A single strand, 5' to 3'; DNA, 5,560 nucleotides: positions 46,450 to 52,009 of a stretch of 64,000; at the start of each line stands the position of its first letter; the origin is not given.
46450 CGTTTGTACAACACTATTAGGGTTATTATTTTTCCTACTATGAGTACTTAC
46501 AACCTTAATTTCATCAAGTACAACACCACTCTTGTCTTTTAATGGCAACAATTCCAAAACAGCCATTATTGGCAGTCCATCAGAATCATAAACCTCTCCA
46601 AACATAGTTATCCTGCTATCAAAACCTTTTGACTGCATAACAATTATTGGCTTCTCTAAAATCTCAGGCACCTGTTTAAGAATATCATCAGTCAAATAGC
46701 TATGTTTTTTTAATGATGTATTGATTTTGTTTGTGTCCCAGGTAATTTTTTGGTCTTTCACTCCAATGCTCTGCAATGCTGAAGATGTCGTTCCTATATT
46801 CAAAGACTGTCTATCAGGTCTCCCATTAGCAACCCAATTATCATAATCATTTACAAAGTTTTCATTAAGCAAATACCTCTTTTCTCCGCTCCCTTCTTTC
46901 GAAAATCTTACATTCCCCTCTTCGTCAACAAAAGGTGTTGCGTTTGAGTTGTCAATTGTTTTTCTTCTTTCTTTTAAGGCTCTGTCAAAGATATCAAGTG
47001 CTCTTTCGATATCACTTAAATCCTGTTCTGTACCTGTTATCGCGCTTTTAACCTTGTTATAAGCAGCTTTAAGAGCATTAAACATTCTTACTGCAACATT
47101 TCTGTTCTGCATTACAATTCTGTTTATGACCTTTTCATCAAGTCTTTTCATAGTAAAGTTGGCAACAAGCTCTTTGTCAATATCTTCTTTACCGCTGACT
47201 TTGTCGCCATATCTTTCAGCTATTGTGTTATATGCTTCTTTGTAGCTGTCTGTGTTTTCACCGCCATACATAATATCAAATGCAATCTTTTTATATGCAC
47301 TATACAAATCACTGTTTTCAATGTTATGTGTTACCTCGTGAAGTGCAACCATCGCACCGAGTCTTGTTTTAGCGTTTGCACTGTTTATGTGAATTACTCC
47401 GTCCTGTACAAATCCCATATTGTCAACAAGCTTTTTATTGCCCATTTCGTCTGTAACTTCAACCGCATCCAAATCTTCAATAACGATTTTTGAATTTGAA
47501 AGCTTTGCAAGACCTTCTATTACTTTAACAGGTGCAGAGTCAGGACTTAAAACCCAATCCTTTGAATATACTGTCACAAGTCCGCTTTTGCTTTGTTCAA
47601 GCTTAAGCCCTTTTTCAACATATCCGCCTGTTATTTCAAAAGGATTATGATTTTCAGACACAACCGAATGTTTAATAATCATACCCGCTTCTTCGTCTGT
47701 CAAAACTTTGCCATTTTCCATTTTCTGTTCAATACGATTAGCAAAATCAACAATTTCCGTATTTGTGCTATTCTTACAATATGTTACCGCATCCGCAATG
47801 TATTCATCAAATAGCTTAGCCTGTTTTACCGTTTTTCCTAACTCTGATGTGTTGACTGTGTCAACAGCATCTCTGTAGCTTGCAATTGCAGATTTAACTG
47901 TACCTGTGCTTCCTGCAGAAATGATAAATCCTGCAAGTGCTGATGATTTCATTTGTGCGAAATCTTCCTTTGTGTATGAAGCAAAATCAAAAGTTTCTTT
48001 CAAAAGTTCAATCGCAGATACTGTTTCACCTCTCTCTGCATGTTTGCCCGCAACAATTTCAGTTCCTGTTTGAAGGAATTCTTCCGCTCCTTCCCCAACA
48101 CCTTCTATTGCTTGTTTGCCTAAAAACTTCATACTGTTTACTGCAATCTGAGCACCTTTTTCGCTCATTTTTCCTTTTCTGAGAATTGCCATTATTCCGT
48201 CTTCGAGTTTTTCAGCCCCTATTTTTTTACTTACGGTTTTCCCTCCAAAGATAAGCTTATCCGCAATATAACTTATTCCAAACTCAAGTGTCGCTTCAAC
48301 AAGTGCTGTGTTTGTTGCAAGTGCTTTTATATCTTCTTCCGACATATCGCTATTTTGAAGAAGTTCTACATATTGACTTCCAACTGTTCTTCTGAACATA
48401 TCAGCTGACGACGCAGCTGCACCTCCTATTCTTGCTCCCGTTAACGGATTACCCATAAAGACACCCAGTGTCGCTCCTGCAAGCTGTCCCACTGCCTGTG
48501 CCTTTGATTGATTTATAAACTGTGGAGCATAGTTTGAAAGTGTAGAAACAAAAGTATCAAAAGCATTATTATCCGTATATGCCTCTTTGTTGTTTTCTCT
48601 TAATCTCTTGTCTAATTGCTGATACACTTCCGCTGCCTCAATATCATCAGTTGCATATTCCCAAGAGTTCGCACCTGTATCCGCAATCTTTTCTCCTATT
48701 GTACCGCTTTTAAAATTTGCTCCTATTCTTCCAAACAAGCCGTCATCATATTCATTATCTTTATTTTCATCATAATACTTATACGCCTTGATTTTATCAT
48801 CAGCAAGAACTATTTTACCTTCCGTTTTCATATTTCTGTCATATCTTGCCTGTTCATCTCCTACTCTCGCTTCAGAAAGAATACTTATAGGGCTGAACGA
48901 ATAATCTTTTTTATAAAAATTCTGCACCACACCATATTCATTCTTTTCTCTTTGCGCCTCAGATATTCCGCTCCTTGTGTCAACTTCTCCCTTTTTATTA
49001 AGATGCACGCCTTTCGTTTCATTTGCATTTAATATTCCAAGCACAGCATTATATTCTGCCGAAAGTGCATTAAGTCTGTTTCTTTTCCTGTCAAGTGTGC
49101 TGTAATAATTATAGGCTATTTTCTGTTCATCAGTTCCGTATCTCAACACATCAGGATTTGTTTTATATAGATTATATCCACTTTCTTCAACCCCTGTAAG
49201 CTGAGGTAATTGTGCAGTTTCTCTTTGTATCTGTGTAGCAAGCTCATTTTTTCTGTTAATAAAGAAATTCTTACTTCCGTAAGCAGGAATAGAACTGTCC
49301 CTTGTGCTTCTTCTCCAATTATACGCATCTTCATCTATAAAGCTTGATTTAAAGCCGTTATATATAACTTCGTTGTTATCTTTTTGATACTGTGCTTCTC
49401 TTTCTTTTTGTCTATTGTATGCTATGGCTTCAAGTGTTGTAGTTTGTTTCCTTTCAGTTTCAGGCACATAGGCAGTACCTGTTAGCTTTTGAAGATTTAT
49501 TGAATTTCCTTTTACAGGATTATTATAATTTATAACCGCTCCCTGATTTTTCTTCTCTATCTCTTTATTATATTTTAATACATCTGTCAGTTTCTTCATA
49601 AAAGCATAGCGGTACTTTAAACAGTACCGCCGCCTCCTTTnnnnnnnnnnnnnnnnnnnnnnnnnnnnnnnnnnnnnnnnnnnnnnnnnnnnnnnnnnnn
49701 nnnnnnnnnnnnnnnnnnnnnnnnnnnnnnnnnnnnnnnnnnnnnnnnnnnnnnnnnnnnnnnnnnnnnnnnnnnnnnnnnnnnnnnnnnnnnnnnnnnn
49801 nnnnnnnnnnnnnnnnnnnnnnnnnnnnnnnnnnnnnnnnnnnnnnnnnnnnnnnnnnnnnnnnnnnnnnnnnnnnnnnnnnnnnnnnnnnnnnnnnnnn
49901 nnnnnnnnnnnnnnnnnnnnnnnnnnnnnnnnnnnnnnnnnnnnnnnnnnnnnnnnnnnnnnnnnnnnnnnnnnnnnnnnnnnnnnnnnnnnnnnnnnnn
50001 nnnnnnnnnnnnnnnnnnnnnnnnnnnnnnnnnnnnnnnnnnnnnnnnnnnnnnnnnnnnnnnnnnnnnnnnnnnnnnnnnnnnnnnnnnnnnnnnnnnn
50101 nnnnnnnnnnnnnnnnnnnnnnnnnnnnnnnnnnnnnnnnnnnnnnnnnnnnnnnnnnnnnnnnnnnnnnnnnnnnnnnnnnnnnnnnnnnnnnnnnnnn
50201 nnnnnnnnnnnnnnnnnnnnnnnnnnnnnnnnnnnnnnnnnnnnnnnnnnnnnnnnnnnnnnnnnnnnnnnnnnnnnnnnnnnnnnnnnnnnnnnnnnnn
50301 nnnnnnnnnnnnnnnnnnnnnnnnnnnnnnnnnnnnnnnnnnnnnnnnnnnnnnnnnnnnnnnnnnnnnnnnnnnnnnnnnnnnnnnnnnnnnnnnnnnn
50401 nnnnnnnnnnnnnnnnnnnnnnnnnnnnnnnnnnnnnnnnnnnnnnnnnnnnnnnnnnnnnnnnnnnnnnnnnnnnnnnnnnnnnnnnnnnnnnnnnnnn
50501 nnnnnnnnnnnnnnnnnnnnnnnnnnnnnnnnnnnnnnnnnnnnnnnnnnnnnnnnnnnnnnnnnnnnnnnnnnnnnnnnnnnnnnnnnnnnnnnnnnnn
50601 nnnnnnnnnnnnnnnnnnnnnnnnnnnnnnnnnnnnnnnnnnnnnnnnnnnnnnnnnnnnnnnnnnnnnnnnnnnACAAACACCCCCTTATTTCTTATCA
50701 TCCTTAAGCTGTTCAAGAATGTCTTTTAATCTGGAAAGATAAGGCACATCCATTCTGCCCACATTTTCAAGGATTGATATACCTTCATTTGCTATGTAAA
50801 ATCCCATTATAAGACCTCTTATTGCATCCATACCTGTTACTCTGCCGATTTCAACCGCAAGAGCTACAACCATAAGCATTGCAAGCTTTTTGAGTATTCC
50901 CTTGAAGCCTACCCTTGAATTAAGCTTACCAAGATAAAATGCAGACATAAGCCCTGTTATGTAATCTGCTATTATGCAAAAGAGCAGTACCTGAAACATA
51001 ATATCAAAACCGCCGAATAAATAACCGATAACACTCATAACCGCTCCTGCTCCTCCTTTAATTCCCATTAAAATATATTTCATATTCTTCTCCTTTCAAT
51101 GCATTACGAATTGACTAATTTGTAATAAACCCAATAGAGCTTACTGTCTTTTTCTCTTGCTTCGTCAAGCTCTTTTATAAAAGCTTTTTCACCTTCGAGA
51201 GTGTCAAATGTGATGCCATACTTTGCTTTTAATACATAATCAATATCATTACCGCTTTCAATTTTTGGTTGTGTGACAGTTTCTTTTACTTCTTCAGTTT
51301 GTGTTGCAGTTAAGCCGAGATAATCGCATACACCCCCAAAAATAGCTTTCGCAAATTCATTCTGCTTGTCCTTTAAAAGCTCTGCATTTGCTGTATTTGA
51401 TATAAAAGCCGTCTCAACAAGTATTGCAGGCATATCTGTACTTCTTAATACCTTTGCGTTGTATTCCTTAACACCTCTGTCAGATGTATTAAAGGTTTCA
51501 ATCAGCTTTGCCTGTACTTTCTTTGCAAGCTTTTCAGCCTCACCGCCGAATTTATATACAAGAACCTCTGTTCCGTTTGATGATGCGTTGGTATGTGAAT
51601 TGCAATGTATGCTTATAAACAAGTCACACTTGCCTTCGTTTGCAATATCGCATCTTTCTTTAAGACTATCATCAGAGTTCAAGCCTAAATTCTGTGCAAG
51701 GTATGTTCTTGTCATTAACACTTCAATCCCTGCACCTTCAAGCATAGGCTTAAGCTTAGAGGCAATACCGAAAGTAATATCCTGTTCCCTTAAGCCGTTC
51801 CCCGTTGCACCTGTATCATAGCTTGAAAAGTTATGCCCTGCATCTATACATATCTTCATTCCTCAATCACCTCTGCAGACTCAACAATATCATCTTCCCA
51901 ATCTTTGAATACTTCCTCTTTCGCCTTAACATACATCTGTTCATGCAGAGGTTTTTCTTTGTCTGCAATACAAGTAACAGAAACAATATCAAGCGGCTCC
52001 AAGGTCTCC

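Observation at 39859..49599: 3246-aa polyvalent-type giant protein with two HExxH metallopeptidase motifs, encoded at the end of a phage late operon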

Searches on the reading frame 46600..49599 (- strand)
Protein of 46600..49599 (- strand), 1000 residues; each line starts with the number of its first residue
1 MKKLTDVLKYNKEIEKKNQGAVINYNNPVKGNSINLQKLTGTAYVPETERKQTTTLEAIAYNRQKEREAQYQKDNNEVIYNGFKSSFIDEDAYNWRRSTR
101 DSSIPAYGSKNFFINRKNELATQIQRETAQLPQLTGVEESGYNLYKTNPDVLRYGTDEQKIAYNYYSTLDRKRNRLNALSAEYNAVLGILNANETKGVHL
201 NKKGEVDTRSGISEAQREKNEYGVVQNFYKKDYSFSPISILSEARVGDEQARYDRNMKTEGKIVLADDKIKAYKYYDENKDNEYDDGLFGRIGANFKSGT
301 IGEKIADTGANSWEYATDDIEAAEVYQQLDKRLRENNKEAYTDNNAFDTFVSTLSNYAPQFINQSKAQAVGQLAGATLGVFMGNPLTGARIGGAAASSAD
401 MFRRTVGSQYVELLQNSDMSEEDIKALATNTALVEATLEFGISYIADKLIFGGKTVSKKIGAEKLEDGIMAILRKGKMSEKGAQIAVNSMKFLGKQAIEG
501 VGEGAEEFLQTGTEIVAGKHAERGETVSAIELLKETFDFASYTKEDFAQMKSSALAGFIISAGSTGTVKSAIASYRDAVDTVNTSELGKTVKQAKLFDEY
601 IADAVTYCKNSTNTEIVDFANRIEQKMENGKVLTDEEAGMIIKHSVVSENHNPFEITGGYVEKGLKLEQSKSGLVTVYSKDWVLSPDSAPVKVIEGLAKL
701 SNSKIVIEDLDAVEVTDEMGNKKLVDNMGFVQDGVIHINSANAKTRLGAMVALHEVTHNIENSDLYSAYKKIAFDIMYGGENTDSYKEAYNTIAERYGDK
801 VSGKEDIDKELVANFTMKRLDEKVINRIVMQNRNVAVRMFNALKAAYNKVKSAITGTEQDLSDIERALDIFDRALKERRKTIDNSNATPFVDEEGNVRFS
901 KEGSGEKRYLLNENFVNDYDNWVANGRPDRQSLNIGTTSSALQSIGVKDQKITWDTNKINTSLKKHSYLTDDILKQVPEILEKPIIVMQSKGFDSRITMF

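Call 18: search_solved_structures(query=window:46600-49599:-, max_evalue=1)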
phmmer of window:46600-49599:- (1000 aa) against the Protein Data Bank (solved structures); distinct sequences matched with E-value up to 1: 1.
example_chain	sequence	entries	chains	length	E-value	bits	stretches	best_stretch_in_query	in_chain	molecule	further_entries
7ojf_A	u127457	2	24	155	0.68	11.4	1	351-432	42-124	Outer membrane lipoprotein slyB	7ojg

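Call 24: find_homologous_proteins(query=window:46720-49599:-, max_evalue=0.001)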
Query window:46720-49599:- (960 aa): 1 proteins with E <= 0.001 among 8000 candidates.
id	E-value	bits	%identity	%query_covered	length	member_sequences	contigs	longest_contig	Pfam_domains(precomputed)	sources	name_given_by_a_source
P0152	0.0e+0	1710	82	99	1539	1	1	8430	PF18760.8,PF18798.7,PF18838.8,PF18819.7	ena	-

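Call 39: search_protein_representatives(protein=window:46750-49599:-)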
Query: 950 residues. Proteins with E-value up to 0.001 (for the whole library): 102; up to 1e-10: 49; up to 1e-30: 26. The best 102 are listed.
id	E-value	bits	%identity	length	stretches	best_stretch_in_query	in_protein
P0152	0.0e+00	1707.9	83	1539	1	1-948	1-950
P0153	1.3e-78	281.8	33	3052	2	77-656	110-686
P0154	4.2e-74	266.9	35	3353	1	91-650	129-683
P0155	7.6e-74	266.1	33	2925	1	17-654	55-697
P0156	2.2e-72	261.2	33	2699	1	93-659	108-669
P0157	2.7e-67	244.4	33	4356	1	83-647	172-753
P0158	4.1e-61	223.9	34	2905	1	76-648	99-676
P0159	3.2e-59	217.7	31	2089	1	58-673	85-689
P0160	2.1e-58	215.0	30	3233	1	93-646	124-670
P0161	1.7e-56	208.6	30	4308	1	61-658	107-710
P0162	2.4e-56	208.2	30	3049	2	87-606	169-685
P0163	7.8e-56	206.5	34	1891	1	89-614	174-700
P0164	2.9e-55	204.6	31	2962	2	62-654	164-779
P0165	4.6e-55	203.9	32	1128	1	15-586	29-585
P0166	1.0e-54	202.8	29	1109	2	196-735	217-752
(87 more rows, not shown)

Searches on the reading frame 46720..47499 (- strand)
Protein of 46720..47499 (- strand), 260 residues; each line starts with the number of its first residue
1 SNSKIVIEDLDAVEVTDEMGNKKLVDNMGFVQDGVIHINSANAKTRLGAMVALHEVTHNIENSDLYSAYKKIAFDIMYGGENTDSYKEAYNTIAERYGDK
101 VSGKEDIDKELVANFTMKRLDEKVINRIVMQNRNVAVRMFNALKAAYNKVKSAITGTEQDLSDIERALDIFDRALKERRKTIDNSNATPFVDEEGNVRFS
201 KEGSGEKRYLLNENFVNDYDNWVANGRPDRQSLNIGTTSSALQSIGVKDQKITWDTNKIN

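Call 44: search_protein_families(library=pfam, proteins=[window:46720-47499:-], max_evalue=10)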
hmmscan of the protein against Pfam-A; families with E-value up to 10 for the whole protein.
window:46720-47499:- (260 aa): 5 families
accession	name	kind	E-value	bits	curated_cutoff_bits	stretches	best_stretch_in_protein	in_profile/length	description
PF01576.24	Myosin_tail_1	-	0.032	12.5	38.1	1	72-181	887-996/1081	Myosin tail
PF14793.11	DUF4478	-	0.05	14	25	1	59-94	22-57/109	Pyrimidine/purine nucleotide 5'-monophosphate nucleosidases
PF13519.12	VWA_2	-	0.14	13.2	27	1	121-181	36-94/107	von Willebrand factor type A domain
PF04925.20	SHQ1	-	0.14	12.1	22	1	206-255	140-185/186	SHQ1 protein, Shq1 domain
PF07554.19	FIVAR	-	1.3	10.2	29.2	1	141-168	30-60/71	FIVAR domain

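Call 54: predict_structure(alignment_id=A2)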
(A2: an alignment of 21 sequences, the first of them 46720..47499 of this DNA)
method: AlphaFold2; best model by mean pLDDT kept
length: 260 residues; sequences in the alignment: 21
mean_pLDDT: 78.6   pTM: 0.58
mean pLDDT of the five models: 78.6, 76.7, 76.5, 75.6, 73.7
residues with pLDDT >= 90: 76; 70-90: 111; 50-70: 58; < 50: 15
segments of 3 or more residues with pLDDT < 50: 184-186, 201-208
pLDDT, mean of each block of 10 residues (from residue 1): 65 60 59 69 67 82 86 92 95 87 90 90 91 87 86 74 90 88 52 59 46 85 92 86 80 87
secondary structure, 60 per line:
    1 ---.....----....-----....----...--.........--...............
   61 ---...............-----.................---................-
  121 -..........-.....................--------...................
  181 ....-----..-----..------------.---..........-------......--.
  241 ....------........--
elements in order: E4-8 E13-16 E22-25 E30-32 E35-39 H40-43 H46-60 H64-78 H84-100 H104-119 H122-131 H133-153 H162-184 H215-224 E232-237 H240-244 E251-255

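Call 58: fold_search(model_id=the predicted structure, library=pdb)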
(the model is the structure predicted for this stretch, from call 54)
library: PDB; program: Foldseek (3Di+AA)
matches with E <= 10: 363; with E <= 0.001: 0
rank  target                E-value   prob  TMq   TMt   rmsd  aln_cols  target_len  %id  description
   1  8kc4                  3.3e-01  0.15  0.14  0.21  15.5       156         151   13  De novo design protein -NA05 (released 2024-08-07)
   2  2eb9                  3.7e-01  0.28  0.20  0.28  12.6       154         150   12  Crystal Structure of Cu(II)(Sal-Leu)/apo-Myoglobin (released 2007-07-03)
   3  2xol_A                3.7e-01  0.28  0.21  0.29  15.2       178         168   12  High resolution structure of TtrD from Archaeoglobus fulgidus (released 2011-09-07)
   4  2idg_C                4.8e-01  0.23  0.19  0.28  15.1       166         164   13  Crystal Structure of hypothetical protein AF0160 from Archaeoglobus fulgidus (released 2006-11-14)
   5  8kfi_A                4.8e-01  0.21  0.20  0.26  12.5       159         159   12  Crystal structure of sperm whale myoglobin (F43A/H64I mutant) reconstituted with manganese porphycene (released 2024-08-21)
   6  6jp1_A                6.9e-01  0.18  0.19  0.27  12.6       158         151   14  An X-ray structure of met sperm whale F43Y/T67R myoglobin with Tyr-heme double cross-links (released 2019-05-29)
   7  7spf                  7.3e-01  0.21  0.20  0.30  12.6       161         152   12  Crystal structure of sperm whale myoglobin variant sMb5(pCaaF) (released 2022-06-01)
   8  2xol_B                7.6e-01  0.18  0.21  0.29  15.2       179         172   12  High resolution structure of TtrD from Archaeoglobus fulgidus (released 2011-09-07)
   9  9az6_F                8.0e-01  0.12  0.18  0.22  16.6       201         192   13  F-actin-Talin(R13-DD) complex (released 2025-02-12)
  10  1cqx_A                8.0e-01  0.12  0.18  0.13  12.9       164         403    9  Crystal structure of the flavohemoglobin from Alcaligenes eutrophus at 1.75 A resolution (released 1999-08-31)
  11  2idg_A                8.5e-01  0.18  0.20  0.30  15.4       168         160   12  Crystal Structure of hypothetical protein AF0160 from Archaeoglobus fulgidus (released 2006-11-14)
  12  8kfj_A                8.9e-01  0.15  0.20  0.26  12.3       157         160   12  Crystal structure of sperm whale myoglobin (F46L/H64A mutant) reconstituted with manganese porphycene (released 2024-08-21)
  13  3ozu                  8.9e-01  0.12  0.18  0.14  12.7       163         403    8  The Crystal Structure of flavohemoglobin from R. eutrophus in complex with miconazole (released 2011-03-16)
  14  7spe                  9.4e-01  0.18  0.20  0.29  12.4       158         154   12  Crystal structure of sperm whale myoglobin variant sMb5(O2beY) (released 2022-06-01)
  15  7nuf_A                9.4e-01  0.08  0.14  0.09  19.5       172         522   14  Vaccinia virus protein 018 in complex with STAT1 (released 2021-07-28)
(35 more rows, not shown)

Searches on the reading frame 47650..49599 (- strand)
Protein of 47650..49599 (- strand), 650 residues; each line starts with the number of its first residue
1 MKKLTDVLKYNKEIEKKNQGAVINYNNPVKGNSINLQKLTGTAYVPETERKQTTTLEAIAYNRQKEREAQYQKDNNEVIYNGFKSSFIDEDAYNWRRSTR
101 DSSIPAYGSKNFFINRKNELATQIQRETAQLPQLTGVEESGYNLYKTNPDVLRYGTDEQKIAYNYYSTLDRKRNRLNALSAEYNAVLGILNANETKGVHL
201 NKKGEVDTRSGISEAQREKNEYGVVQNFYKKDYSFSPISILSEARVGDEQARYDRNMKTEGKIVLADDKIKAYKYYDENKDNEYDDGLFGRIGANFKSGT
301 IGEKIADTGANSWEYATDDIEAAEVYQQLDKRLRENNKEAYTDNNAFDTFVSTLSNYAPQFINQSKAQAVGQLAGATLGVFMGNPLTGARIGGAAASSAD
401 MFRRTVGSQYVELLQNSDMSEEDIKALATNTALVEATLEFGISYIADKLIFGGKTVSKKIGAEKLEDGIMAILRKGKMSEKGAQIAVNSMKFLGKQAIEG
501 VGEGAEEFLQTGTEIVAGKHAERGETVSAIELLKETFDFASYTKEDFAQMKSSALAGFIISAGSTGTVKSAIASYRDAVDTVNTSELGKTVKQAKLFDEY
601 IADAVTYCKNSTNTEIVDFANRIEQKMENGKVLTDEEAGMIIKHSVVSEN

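Call 44: search_protein_families(library=pfam, proteins=[window:47650-49599:-], max_evalue=10)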
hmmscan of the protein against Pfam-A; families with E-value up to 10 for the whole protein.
window:47650-49599:- (650 aa): 1 family
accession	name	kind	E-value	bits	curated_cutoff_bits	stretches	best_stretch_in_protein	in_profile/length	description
PF13436.11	Gly-zipper_OmpA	-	0.43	10.8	27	1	369-396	9-36/44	Glycine-zipper domain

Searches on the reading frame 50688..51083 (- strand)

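Call 7: search_protein_families(library=pfam, proteins=[window:50688-51083:-], max_evalue=0.01)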
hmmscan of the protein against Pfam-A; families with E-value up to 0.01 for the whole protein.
window:50688-51083:- (131 aa): 1 family
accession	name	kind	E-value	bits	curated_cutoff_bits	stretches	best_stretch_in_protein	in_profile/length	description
PF05105.17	Phage_holin_4_1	-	2.3e-37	128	22.2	1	18-128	2-116/116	Bacteriophage holin family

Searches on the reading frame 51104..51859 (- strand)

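Call 7: search_protein_families(library=pfam, proteins=[window:51104-51859:-], max_evalue=0.01)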
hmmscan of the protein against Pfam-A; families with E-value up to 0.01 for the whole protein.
window:51104-51859:- (251 aa): 1 family
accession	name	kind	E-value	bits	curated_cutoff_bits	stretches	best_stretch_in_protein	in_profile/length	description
PF01520.23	Amidase_3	-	9.8e-47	159.7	27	1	3-177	1-172/174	N-acetylmuramoyl-L-alanine amidase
